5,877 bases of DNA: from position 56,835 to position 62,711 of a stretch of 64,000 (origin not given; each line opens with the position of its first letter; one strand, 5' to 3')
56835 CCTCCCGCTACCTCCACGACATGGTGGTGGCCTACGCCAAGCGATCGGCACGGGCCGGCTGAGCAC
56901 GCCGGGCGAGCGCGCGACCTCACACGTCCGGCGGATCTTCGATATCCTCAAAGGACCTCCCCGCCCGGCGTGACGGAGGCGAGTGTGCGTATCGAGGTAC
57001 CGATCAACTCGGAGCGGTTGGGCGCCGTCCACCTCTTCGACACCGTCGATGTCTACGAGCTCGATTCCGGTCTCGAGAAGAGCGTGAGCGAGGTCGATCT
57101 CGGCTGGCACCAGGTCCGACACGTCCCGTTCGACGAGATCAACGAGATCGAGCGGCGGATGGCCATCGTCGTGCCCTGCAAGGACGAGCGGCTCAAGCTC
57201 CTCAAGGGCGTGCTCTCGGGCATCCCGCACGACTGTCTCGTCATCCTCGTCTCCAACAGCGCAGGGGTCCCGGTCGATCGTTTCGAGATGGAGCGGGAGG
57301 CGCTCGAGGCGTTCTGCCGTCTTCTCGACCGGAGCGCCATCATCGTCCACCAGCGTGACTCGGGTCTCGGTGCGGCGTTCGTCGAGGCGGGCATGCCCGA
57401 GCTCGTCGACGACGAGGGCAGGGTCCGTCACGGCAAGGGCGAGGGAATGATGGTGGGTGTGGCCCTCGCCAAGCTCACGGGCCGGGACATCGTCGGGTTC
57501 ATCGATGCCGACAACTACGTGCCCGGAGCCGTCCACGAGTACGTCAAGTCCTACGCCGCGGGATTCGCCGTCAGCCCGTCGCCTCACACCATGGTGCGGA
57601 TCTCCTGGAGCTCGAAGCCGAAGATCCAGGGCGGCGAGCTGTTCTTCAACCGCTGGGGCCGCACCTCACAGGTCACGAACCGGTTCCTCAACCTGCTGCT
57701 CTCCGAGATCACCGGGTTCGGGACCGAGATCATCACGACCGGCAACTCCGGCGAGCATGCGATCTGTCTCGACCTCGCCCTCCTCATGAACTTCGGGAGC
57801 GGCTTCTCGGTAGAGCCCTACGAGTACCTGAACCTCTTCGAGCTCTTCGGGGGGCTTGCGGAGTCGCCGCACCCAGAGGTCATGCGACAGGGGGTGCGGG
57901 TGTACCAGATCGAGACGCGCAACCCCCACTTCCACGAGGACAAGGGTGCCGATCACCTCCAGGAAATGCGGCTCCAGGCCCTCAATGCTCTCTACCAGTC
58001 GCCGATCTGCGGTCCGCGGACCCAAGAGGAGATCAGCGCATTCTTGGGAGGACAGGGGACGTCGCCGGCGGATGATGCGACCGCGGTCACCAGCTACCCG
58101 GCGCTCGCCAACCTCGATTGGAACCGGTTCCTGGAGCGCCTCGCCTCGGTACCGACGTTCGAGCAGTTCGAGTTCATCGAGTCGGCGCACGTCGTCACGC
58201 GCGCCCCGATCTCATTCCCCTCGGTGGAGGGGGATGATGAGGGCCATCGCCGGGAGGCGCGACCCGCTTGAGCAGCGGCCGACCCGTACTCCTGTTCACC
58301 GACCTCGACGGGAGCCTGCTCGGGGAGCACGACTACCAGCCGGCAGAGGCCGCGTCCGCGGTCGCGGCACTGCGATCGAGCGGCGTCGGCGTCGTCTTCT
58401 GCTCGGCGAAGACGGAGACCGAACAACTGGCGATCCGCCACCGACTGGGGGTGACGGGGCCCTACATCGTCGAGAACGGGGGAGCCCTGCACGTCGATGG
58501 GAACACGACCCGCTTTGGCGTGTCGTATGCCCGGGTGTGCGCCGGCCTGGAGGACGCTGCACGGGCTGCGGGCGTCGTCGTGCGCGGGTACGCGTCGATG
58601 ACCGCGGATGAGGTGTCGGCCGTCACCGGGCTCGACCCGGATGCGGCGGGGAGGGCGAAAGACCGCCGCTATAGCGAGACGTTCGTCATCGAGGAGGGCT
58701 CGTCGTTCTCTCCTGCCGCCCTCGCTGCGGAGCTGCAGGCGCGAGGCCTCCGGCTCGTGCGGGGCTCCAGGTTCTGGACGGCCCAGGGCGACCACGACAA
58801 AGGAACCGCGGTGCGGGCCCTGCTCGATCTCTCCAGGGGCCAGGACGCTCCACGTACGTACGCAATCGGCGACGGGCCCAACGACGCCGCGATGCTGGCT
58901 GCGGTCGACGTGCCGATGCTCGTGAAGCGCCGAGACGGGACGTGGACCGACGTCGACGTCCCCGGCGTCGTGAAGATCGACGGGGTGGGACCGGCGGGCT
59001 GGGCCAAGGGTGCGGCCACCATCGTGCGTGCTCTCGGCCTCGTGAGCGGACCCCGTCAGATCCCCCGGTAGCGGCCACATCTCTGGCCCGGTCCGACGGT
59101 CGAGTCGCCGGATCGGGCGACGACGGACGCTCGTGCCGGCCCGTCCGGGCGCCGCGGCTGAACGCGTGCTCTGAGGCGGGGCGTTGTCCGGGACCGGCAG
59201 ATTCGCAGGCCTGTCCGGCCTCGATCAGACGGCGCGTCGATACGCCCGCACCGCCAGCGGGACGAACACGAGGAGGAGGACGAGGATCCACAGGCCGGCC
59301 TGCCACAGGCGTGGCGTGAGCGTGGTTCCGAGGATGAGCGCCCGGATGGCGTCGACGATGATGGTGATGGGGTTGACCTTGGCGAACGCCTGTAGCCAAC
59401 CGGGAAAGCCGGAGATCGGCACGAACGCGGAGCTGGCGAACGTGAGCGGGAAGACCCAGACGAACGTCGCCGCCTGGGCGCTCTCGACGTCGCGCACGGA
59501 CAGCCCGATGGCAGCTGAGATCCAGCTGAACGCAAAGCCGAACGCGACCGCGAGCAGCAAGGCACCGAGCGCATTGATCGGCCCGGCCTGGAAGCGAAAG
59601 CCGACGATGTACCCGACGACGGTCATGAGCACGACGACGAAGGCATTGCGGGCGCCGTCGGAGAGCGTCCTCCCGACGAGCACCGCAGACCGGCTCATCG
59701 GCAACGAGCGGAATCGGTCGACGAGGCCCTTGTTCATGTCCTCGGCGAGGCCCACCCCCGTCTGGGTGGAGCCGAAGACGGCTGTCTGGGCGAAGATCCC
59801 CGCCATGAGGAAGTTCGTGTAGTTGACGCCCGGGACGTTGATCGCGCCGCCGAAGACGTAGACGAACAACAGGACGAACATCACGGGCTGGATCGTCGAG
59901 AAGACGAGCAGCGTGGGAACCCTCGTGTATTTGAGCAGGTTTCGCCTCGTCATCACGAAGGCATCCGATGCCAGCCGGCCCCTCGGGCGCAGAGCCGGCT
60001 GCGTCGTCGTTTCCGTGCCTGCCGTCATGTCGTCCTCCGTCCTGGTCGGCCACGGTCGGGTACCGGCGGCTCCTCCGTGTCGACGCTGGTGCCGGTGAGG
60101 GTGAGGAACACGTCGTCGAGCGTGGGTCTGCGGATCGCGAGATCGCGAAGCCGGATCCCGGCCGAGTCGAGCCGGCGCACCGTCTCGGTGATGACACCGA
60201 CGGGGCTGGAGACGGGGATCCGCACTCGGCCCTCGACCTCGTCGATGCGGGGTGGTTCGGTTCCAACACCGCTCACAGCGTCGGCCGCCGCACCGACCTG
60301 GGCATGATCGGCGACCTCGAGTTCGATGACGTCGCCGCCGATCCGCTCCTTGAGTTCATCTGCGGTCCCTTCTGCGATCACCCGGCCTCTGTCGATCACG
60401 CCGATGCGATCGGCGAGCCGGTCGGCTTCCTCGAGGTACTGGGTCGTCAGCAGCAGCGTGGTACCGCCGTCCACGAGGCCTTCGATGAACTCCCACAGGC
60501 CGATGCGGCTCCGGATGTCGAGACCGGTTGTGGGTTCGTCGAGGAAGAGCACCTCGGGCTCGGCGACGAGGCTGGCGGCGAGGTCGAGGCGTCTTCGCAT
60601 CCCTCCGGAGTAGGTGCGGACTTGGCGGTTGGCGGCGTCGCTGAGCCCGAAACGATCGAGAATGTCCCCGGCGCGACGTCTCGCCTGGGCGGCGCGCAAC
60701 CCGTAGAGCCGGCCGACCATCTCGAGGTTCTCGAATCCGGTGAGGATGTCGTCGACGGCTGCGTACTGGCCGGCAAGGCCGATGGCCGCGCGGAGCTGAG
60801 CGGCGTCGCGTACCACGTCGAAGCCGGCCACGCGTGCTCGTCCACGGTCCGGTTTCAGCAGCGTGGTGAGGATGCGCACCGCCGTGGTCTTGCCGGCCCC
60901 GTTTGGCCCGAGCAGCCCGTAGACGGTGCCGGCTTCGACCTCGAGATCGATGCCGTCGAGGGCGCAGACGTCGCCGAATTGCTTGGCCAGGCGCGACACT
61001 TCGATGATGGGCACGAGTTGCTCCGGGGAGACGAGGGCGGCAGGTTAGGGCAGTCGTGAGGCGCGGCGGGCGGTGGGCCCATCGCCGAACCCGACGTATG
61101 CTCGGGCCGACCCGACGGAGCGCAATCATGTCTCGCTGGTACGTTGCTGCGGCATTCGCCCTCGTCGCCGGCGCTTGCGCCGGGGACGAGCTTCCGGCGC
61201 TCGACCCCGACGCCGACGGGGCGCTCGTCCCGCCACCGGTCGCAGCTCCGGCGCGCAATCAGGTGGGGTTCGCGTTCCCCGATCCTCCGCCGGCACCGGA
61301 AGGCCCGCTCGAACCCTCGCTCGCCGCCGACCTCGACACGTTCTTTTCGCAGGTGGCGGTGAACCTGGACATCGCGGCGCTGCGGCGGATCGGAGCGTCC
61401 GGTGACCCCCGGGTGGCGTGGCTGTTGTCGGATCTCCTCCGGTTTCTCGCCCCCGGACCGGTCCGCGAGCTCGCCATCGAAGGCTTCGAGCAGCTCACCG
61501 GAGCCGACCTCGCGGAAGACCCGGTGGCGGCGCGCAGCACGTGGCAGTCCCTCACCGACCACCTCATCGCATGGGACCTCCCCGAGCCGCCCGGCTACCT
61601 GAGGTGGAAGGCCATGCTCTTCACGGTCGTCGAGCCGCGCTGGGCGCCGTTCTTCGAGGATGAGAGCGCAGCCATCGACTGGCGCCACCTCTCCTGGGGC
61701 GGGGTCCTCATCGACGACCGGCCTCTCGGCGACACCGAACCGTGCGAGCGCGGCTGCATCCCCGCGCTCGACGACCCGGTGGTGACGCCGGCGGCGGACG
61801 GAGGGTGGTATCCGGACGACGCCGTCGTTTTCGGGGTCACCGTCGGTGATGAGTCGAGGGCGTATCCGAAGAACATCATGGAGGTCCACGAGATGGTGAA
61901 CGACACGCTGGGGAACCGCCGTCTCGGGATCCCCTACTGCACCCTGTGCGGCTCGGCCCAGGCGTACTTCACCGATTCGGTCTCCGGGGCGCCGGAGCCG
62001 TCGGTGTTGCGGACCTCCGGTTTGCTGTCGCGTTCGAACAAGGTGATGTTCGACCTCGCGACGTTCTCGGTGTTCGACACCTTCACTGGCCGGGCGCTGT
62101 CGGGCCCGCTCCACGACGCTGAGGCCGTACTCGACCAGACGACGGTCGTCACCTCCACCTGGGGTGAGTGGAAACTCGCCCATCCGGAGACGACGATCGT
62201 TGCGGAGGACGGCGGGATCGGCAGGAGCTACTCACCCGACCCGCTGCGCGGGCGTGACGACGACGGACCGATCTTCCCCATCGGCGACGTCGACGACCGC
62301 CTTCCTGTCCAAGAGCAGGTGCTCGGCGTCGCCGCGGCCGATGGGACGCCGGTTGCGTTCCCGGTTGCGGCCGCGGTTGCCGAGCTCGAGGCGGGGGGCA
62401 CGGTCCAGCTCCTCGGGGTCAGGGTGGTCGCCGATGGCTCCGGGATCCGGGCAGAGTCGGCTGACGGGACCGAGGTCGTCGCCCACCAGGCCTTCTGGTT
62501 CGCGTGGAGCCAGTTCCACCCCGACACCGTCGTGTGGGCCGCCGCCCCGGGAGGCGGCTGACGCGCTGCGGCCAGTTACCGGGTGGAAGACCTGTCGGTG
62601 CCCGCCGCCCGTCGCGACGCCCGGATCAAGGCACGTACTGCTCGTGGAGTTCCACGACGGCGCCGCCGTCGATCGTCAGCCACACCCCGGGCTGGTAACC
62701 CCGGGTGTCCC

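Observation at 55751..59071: Three-gene glycosylglycerate (compatible solute) cluster with tandem GT81-like and GT55 synthases plus an MpgP phosphatase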

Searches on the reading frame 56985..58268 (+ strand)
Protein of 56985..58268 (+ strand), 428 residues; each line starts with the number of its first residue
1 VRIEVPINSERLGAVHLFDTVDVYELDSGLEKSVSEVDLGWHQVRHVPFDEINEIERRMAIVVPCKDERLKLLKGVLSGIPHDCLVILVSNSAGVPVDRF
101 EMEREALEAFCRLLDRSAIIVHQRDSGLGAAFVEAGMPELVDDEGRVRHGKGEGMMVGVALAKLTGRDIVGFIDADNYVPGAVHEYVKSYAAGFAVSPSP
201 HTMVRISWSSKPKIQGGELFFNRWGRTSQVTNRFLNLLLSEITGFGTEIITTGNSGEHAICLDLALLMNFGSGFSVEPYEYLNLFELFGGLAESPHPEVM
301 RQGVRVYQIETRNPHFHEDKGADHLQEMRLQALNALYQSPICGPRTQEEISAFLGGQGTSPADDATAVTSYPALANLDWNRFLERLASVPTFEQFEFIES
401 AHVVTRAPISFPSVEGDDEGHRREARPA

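Call 24: find_homologous_proteins(query=window:56985-58268:+, max_evalue=1e-30)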
Query seq(428 aa) (428 aa): 2255 proteins with E <= 1e-30 among 8000 candidates; the best 120 are listed.
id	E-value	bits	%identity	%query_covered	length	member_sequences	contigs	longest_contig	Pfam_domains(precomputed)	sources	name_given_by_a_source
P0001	4.8e-289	976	100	100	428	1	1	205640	PF09488.17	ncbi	-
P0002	8.2e-256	866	89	100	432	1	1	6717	PF09488.17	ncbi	-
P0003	3.6e-172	591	65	96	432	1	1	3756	PF09488.17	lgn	-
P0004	6.6e-170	583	62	99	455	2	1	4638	PF09488.17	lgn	-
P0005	5.1e-166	571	63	96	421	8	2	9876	PF09488.17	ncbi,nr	ncbi:MAG: mannosyl-3-phosphoglycerate synthase [Acidimicrobiia bacterium]|nr:mannosyl-3-phosphoglyce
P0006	5.6e-164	564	58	98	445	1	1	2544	PF09488.17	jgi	jgi:mannosyl-3-phosphoglycerate synthase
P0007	2.0e-163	562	60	99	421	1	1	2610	PF09488.17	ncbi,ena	-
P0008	2.6e-163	562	60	98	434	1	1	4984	PF09488.17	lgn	-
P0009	1.8e-161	556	62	95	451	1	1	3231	PF09488.17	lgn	-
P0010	1.9e-161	556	61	96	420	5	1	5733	PF09488.17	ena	-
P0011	5.4e-160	551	59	97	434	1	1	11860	PF09488.17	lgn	-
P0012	1.1e-159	550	64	89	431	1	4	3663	PF09488.17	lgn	-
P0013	3.4e-159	548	60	96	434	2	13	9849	PF09488.17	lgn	-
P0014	2.0e-158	546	58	95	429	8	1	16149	PF09488.17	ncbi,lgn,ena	-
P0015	2.9e-158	545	58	96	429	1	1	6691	PF09488.17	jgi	jgi:mannosyl-3-phosphoglycerate synthase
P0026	1.9e-150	519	58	96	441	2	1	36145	PF09488.17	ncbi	-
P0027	2.0e-150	519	58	96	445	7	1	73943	PF09488.17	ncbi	-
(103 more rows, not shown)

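Call 25: find_encoding_contigs(protein=P0001, flank=10000, max_places=3)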
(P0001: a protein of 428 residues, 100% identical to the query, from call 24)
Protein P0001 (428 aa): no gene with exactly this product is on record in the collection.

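Call 26: find_encoding_contigs(protein=P0002, flank=10000, max_places=3)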
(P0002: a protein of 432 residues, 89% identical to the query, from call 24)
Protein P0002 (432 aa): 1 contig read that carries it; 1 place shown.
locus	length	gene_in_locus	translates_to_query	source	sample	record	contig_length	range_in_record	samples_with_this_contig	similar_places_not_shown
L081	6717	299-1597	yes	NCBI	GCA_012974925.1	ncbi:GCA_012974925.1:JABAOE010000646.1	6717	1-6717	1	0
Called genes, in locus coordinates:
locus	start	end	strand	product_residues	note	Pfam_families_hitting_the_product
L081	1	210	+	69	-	?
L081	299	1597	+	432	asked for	PF09488:Osmo_MPGsynth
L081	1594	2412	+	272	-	PF08282:Hydrolase_3 (weak)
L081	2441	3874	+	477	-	PF11376:DUF3179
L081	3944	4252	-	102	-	-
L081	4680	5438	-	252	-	PF01323:DSBA, PF13743:Thioredoxin_5 (faint)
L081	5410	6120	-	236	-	PF17831:PDH_E1_M, PF22613:Transketolase_C_1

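Call 28: find_related_loci(query=P0001, collection=metagenome_contigs, flank=6000)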
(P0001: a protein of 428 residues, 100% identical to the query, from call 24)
Query P0001 (428 aa) in metagenome_contigs; peptide patterns used: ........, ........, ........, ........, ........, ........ (x = any residue, [..] = any of these).
279 stretches matched a pattern; 122 encode a relative of the query (tblastn E <= 1e-3); the best 80 are kept; 80 distinct loci.
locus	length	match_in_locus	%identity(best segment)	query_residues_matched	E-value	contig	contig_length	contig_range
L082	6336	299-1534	90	1-412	0e+0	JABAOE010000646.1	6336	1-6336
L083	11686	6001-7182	59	1-394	2e-155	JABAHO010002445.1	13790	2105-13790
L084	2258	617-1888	55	1-423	3e-165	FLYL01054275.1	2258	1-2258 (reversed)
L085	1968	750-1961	56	1-397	3e-160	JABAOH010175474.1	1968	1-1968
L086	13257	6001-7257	54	1-417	2e-146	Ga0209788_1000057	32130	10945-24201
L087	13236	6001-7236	54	1-410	3e-145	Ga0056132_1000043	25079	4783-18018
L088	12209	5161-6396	53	1-409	1e-144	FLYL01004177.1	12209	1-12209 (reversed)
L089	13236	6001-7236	54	1-410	2e-145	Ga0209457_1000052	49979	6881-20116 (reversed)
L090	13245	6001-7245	54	1-411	1e-140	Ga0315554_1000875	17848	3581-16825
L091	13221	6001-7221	54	1-409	1e-137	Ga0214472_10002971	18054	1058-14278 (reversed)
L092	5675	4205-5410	53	1-397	4e-138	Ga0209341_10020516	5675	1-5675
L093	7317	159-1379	53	1-409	7e-137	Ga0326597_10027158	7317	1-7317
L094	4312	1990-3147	53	1-391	8e-137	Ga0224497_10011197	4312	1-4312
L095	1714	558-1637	59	1-359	1e-144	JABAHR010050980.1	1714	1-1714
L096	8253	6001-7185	49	1-396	6e-128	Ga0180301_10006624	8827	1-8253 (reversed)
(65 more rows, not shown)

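Call 35: list_cluster_members(proteins=[P0001, P0002, P0005, P0026, P0027])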
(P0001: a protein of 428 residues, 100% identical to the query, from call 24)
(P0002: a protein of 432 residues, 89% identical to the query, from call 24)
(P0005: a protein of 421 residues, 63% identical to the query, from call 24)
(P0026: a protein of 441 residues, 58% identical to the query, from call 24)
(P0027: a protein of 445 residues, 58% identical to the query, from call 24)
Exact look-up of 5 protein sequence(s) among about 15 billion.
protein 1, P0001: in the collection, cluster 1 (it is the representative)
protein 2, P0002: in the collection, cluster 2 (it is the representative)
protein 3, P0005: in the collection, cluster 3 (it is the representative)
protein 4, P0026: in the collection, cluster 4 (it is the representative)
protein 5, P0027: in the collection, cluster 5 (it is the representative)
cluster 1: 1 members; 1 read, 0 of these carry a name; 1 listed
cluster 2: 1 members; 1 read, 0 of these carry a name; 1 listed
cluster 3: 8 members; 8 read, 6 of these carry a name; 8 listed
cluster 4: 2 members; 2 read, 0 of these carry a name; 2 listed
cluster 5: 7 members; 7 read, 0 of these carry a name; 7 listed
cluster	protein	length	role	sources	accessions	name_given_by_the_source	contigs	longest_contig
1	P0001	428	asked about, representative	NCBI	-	-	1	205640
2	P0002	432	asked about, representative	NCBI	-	-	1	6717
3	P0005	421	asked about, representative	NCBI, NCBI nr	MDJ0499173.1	MAG: mannosyl-3-phosphoglycerate synthase [Acidimicrobiia bacterium] | mannosyl-3-phosphoglycerate synthase [Acidimicrobiia bacterium]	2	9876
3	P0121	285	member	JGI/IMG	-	mannosyl-3-phosphoglycerate synthase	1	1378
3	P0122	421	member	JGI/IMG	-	mannosyl-3-phosphoglycerate synthase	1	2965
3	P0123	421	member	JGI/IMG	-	mannosyl-3-phosphoglycerate synthase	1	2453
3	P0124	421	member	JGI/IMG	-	mannosyl-3-phosphoglycerate synthase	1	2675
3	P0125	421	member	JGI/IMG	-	mannosyl-3-phosphoglycerate synthase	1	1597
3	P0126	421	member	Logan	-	-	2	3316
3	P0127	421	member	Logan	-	-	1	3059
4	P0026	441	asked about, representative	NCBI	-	-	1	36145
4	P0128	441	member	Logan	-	-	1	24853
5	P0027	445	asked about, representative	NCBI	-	-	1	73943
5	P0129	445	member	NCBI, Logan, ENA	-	-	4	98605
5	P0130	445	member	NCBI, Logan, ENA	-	-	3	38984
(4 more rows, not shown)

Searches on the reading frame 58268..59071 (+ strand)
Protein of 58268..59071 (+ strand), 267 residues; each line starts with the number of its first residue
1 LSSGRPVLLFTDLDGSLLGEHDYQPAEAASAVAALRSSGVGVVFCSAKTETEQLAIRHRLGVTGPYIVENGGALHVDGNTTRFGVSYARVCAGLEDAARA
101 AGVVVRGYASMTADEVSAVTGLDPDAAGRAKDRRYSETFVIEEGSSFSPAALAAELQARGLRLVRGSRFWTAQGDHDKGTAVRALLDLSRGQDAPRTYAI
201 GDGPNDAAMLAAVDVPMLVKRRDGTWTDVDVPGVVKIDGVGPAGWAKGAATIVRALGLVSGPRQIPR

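Call 3: search_protein_families(library=pfam, proteins=[window:58268-59071:+], max_evalue=0.01)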
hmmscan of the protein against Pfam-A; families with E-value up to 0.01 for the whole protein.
window:58268-59071:+ (267 aa): 4 families
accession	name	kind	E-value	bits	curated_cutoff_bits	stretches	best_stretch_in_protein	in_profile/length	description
PF08282.18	Hydrolase_3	-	1.9e-14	54.5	20.9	2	9-76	1-69/255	haloacid dehalogenase-like hydrolase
PF00702.32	Hydrolase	-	6.2e-05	23.9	26.4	0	178-214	157-191/191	haloacid dehalogenase-like hydrolase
PF12710.13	HAD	-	0.00038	21.4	27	1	168-210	145-188/189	haloacid dehalogenase-like hydrolase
PF05116.19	S6PP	-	0.0035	17.4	20.3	0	6-67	2-63/247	Sucrose-6F-phosphate phosphohydrolase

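Call 4: search_protein_families(library=ncbifam, proteins=[window:58268-59071:+], max_evalue=0.01)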
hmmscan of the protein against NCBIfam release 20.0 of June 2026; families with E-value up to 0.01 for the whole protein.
window:58268-59071:+ (267 aa): 18 families
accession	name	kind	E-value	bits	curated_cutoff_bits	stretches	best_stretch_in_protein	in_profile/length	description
TIGR01486.1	HAD-SF-IIB-MPGP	subfamily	6.5e-60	202.6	164.75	1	9-248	2-252/257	mannosyl-3-phosphoglycerate phosphatase family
TIGR02461.1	osmo_MPG_phos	equivalog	1.3e-52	179.1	244.35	1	9-219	2-226/227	mannosyl-3-phosphoglycerate phosphatase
NF011072.0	PRK14502.1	equivalog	5.5e-47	160.5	762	2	88-254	525-691/694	bifunctional mannosyl-3-phosphoglycerate synthase/mannosyl-3 phosphoglycerate phosphatase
NF001216.0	PRK00192.1-2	equivalog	2.3e-46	158.4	353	1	3-256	3-264/275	mannosyl-3-phosphoglycerate phosphatase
NF001218.0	PRK00192.1-5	equivalog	3.9e-40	138.2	362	2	105-250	119-266/275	mannosyl-3-phosphoglycerate phosphatase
TIGR02463.1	MPGP_rel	hypoth_equivalog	9.1e-39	133.5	282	1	8-220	1-216/216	mannosyl-3-phosphoglycerate phosphatase-related protein YedP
NF002976.0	PRK03669.1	equivalog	5.5e-38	130.9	315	1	5-249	6-264/271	mannosyl-3-phosphoglycerate phosphatase-related protein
NF001217.0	PRK00192.1-4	equivalog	3.7e-29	102.1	373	1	8-225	10-229/265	mannosyl-3-phosphoglycerate phosphatase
TIGR00099.1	Cof-subfamily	subfamily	2.9e-17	63.1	137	2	8-78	1-70/256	Cof-type HAD-IIB family hydrolase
NF001215.0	PRK00192.1-1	equivalog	4.1e-17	62.2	488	1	8-224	8-226/265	mannosyl-3-phosphoglycerate phosphatase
TIGR01484.1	HAD-SF-IIB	subfamily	1.3e-13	51.6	41.8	1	8-217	1-219/221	HAD-IIB family hydrolase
NF009342.0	PRK12702.1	equivalog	1.4e-11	44.2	596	2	8-77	3-72/302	mannosyl-3-phosphoglycerate phosphatase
NF002245.0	PRK01158.1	equivalog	9.8e-10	38.1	198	1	9-81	6-78/233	phosphoglycolate phosphatase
TIGR01487.1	Pglycolate_arch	equivalog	4.7e-09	36.4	122.75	1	8-83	3-78/215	phosphoglycolate phosphatase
TIGR01482.1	SPP-subfamily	subfamily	2.6e-07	30.5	107.15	0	11-76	3-68/225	sucrose-phosphate phosphatase subfamily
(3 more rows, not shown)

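Call 7: search_solved_structures(query=window:58268-59071:+, max_evalue=0.01, show_alignments=1)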
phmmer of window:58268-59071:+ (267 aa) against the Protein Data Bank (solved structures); distinct sequences matched with E-value up to 0.01: 7.
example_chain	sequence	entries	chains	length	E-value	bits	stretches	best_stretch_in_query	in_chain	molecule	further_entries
3ztw_A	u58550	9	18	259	1.4e-25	93.6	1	8-224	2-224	MANNOSYL-3-PHOSPHOGLYCERATE PHOSPHATASE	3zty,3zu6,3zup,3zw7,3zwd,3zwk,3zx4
1xvi_A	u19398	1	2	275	1.2e-24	90.6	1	4-251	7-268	Putative mannosyl-3-phosphoglycerate phosphatase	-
1wzc_A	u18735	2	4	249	6.6e-22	81.6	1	8-219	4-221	Mannosyl-3-phosphoglycerate phosphatase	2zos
2pq0_A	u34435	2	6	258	8.4e-06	28.8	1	4-81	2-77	Hypothetical conserved protein GK1056 | Hypothetical conserved protein, GK1056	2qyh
3pgv_A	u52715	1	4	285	0.00029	23.8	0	8-83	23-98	haloacid dehalogenase-like hydrolase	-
1rkq_A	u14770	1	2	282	0.00079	22.4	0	8-74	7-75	Hypothetical protein yidA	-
3fzq_A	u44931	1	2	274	0.0013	21.7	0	168-223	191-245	Putative hydrolase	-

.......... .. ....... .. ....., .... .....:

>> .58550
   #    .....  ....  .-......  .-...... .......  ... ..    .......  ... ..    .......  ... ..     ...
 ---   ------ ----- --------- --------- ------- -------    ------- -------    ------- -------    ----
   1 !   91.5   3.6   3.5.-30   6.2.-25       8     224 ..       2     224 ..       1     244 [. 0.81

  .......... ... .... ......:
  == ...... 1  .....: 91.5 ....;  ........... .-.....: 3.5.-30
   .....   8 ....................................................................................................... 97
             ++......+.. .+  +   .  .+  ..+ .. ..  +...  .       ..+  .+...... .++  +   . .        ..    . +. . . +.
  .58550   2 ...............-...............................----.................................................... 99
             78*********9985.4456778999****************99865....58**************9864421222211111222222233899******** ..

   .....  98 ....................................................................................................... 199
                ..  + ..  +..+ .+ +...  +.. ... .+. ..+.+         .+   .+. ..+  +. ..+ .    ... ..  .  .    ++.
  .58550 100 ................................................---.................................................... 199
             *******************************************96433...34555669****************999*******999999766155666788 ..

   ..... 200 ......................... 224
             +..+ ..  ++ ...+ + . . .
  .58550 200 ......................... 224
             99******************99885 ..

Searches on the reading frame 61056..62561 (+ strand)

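Call 36: search_protein_families(library=pfam, proteins=[window:61056-62561:+], max_evalue=0.00001)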
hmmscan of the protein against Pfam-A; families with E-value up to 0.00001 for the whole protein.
window:61056-62561:+ (501 aa): 1 family
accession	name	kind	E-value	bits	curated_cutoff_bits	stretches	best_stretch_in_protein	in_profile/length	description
PF11376.13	DUF3179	-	1.6e-58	198.9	27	1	233-443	2-208/292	Protein of unknown function (DUF3179)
